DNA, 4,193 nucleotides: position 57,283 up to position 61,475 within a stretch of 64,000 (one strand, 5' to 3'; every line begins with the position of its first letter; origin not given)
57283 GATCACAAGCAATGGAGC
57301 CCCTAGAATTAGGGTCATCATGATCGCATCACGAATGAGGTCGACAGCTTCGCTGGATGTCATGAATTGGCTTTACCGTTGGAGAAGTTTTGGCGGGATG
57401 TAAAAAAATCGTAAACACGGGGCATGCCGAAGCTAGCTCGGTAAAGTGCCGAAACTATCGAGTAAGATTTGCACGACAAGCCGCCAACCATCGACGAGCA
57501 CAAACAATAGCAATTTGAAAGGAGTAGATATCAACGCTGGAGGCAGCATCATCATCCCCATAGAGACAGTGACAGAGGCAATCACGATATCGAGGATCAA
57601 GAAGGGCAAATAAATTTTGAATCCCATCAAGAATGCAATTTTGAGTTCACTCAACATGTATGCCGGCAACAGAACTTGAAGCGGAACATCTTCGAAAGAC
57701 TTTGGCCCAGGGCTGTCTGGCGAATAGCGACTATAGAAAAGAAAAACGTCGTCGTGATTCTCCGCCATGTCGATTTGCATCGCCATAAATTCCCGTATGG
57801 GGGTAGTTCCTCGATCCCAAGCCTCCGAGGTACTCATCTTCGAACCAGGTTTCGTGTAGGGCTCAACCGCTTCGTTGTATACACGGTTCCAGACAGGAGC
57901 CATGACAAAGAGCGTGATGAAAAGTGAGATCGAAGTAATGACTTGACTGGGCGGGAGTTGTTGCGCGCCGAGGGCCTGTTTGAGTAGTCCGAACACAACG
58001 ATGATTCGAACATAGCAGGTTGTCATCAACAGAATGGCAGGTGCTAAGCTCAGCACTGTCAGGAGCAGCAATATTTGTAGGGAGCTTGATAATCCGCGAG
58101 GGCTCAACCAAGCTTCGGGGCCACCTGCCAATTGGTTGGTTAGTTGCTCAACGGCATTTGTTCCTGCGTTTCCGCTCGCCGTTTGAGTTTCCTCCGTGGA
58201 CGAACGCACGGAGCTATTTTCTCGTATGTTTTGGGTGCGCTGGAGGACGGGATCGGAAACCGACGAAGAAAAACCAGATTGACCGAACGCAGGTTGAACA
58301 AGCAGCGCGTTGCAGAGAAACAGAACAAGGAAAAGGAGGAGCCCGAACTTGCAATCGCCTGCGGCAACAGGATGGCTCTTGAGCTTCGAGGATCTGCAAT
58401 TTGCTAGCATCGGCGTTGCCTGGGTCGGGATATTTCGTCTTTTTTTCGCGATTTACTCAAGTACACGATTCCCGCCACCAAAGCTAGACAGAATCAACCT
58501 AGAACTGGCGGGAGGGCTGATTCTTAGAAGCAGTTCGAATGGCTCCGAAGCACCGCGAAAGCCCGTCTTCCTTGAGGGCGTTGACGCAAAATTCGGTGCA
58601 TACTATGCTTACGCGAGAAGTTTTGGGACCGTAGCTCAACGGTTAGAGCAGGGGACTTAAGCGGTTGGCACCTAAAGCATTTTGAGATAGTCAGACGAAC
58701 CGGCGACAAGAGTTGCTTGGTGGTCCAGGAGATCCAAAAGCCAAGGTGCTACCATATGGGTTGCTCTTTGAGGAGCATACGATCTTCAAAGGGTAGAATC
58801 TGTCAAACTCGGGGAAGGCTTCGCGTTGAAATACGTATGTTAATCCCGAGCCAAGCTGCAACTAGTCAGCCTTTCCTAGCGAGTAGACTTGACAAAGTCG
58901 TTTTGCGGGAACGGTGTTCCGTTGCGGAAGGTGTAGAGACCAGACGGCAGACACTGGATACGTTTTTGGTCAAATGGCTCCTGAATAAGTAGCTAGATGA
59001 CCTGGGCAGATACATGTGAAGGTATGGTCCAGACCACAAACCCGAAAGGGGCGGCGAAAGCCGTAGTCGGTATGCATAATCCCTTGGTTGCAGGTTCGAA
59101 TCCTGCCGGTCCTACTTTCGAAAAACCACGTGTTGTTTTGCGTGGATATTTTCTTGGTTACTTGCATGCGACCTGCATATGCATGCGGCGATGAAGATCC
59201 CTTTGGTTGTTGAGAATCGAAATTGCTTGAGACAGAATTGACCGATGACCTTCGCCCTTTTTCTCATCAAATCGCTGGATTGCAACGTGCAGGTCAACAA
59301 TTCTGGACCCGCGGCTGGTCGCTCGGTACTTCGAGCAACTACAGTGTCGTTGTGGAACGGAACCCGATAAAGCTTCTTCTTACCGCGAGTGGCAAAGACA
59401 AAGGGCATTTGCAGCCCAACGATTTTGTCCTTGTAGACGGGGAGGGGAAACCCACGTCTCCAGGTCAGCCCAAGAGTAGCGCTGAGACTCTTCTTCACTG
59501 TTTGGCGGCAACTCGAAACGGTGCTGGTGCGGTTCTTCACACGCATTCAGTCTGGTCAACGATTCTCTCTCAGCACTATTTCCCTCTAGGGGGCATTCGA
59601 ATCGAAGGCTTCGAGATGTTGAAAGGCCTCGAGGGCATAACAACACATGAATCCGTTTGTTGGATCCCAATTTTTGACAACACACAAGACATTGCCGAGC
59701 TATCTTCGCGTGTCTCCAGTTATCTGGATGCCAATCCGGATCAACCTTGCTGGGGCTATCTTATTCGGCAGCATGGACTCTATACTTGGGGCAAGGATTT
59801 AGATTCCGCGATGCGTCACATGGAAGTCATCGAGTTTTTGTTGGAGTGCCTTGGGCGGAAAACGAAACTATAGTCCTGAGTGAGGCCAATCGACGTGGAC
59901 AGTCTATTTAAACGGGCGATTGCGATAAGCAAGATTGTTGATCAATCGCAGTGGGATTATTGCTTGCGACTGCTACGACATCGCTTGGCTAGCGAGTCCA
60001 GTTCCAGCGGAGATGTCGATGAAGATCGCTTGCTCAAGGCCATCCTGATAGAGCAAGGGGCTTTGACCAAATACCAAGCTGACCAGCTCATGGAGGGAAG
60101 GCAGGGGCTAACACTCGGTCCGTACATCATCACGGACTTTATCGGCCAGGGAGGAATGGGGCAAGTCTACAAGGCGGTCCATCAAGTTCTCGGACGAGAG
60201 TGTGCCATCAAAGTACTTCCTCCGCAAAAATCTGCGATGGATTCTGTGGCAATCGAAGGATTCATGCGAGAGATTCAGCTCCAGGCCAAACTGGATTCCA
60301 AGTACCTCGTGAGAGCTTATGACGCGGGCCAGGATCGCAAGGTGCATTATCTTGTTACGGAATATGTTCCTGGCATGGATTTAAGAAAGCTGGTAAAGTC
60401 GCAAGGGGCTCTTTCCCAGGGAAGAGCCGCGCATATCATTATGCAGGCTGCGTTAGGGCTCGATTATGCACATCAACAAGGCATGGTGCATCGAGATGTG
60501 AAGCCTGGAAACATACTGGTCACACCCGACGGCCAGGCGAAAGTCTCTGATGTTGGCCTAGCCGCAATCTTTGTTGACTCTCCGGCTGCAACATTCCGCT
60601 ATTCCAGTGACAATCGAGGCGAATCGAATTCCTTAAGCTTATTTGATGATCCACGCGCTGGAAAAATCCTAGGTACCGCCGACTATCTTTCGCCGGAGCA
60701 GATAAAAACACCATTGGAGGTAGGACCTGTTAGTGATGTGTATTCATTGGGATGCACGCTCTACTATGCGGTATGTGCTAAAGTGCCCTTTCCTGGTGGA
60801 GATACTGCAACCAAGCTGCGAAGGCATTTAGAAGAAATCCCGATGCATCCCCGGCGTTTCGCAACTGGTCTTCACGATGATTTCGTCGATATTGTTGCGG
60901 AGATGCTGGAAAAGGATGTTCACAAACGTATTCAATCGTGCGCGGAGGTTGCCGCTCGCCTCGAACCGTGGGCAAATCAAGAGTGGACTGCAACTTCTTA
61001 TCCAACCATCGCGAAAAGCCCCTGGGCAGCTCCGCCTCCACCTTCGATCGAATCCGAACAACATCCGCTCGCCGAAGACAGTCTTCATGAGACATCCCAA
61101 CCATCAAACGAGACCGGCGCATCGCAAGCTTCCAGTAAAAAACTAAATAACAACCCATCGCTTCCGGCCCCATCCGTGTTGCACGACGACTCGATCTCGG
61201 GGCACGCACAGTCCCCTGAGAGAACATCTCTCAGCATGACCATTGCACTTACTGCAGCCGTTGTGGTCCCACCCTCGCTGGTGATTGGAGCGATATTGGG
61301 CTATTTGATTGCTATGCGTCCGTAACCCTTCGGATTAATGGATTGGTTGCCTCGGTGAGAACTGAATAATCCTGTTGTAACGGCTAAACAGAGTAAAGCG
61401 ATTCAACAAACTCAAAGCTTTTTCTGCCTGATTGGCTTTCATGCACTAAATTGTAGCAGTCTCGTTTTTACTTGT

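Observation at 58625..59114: Group I self-splicing intron inside the anticodon loop (U33/C34) of a CAU tRNA in a planctomycete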

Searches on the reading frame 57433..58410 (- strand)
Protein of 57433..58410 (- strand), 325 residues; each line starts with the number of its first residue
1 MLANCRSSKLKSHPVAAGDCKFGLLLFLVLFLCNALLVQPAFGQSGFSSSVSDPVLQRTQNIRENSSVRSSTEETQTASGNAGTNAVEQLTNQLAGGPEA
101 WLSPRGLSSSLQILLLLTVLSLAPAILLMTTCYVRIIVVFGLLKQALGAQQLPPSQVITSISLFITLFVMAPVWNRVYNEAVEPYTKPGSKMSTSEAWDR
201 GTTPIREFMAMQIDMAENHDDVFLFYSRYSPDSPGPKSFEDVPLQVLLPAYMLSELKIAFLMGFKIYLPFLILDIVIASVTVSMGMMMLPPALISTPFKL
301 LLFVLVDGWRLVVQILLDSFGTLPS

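Call 42: search_protein_families(library=pfam, proteins=[window:57433-58410:-], max_evalue=0.01)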
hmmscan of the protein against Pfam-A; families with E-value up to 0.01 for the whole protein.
window:57433-58410:- (325 aa): 1 family
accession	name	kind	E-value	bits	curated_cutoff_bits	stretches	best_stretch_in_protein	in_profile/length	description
PF00813.25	FliP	-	3.3e-71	239.6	26.9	1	116-316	1-191/191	FliP family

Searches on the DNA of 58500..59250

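Call 4: search_rna_families(source=window, start=58500, end=59250, threshold=evalue, max_evalue=10, show_alignments=5)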
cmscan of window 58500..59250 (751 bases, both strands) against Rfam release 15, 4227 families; matches with E-value up to 10: 4.
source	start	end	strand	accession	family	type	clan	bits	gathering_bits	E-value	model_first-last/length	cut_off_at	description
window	58741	59054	+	RF00028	Intron_gpI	Intron;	-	30.8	50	6.7e-06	1-253/253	no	Group I catalytic intron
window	59047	59114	+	RF00005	tRNA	Gene; tRNA;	CL00001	17.3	29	1.2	1-71/71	no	tRNA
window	59076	59113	-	RF04351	Plastid-psbl-rps4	Cis-reg;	-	14.7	68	5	1-53/53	no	Plastid-psbl-rps4 3UTR RNA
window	59057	59115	-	RF04354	Plastid-ycf2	Cis-reg;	-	14.2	65.7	9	1-75/75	no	Plastid-ycf2 5UTR RNA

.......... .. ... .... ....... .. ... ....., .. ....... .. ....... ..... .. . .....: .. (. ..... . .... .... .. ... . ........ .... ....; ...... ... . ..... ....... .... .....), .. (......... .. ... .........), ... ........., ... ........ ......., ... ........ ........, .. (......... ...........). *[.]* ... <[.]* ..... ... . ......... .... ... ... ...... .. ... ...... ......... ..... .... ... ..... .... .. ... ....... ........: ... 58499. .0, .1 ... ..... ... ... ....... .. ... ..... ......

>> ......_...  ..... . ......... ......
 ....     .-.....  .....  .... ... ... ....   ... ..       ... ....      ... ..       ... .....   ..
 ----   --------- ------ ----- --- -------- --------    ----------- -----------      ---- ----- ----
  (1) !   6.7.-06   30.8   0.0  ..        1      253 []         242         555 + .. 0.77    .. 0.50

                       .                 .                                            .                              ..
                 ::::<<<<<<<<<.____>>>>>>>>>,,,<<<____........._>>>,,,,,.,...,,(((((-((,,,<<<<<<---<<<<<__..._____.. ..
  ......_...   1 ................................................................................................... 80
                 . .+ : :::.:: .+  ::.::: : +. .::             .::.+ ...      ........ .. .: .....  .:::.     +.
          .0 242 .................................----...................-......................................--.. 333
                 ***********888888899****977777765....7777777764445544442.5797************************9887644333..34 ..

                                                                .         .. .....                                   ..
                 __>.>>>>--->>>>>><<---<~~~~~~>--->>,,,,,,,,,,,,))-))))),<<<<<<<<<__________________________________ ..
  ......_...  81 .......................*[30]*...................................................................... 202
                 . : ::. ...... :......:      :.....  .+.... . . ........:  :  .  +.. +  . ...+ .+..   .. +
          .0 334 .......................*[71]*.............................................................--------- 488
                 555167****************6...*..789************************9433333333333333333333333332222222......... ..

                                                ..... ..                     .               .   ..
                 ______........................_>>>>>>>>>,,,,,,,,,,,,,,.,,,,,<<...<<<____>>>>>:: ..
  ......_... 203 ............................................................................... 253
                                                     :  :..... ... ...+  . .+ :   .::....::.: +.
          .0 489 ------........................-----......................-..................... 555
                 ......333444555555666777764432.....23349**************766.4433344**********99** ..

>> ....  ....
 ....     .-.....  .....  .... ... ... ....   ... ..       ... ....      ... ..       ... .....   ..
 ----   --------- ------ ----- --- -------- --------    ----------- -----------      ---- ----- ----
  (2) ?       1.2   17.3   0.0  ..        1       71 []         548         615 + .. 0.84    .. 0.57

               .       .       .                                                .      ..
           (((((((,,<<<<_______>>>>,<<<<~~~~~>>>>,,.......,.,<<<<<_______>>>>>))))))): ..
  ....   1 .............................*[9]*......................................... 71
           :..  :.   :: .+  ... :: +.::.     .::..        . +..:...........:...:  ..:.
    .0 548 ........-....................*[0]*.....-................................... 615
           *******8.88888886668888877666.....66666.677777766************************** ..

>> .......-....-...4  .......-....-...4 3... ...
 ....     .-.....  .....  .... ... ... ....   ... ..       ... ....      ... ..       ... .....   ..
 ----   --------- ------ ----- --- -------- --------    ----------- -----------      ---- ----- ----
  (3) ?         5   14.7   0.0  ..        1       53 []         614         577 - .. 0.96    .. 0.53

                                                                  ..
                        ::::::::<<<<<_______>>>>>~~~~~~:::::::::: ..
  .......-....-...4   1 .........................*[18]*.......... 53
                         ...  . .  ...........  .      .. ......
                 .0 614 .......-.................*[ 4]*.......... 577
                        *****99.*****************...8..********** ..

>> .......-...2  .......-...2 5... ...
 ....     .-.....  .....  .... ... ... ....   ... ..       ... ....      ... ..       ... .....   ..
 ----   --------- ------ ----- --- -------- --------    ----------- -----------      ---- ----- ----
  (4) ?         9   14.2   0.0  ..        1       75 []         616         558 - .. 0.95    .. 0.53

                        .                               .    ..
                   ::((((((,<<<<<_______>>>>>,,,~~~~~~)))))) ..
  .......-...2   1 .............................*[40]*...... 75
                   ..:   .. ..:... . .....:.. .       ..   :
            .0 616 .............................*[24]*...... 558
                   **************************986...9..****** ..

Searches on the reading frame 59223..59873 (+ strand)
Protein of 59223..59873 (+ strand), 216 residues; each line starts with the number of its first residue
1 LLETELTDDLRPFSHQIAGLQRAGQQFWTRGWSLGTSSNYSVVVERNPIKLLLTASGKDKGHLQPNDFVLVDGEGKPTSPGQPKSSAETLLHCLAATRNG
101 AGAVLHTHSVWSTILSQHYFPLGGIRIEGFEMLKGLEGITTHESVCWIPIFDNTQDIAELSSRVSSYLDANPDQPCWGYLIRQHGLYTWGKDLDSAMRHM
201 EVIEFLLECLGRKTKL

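Call 42: search_protein_families(library=pfam, proteins=[window:59223-59873:+], max_evalue=0.01)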
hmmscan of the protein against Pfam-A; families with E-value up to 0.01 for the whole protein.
window:59223-59873:+ (216 aa): 1 family
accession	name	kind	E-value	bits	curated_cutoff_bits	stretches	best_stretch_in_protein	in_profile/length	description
PF00596.27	Aldolase_II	-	2.8e-35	122.3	22.2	1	20-209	3-181/183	Class II Aldolase and Adducin N-terminal domain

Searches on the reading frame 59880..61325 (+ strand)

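Call 42: search_protein_families(library=pfam, proteins=[window:59880-61325:+], max_evalue=0.01)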
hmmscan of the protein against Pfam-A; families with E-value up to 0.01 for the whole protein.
window:59880-61325:+ (481 aa): 5 families
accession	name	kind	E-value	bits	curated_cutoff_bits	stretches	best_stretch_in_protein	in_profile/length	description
PF00069.31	Pkinase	-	7.8e-50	170.1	31.7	1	85-352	4-253/263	Protein kinase domain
PF07714.23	PK_Tyr_Ser-Thr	-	5e-27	95.3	23.1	1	86-231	5-152/258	Protein tyrosine and serine/threonine kinase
PF03109.22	ABC1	-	4e-08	33.1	22.9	1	156-228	143-214/244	ABC1 atypical kinase-like domain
PF01636.29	APH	-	0.0028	17.9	23.2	0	197-218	165-185/239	Phosphotransferase enzyme family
PF00725.27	3HCDH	-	0.0037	18.2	22.1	1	56-107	18-69/97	3-hydroxyacyl-CoA dehydrogenase, C-terminal domain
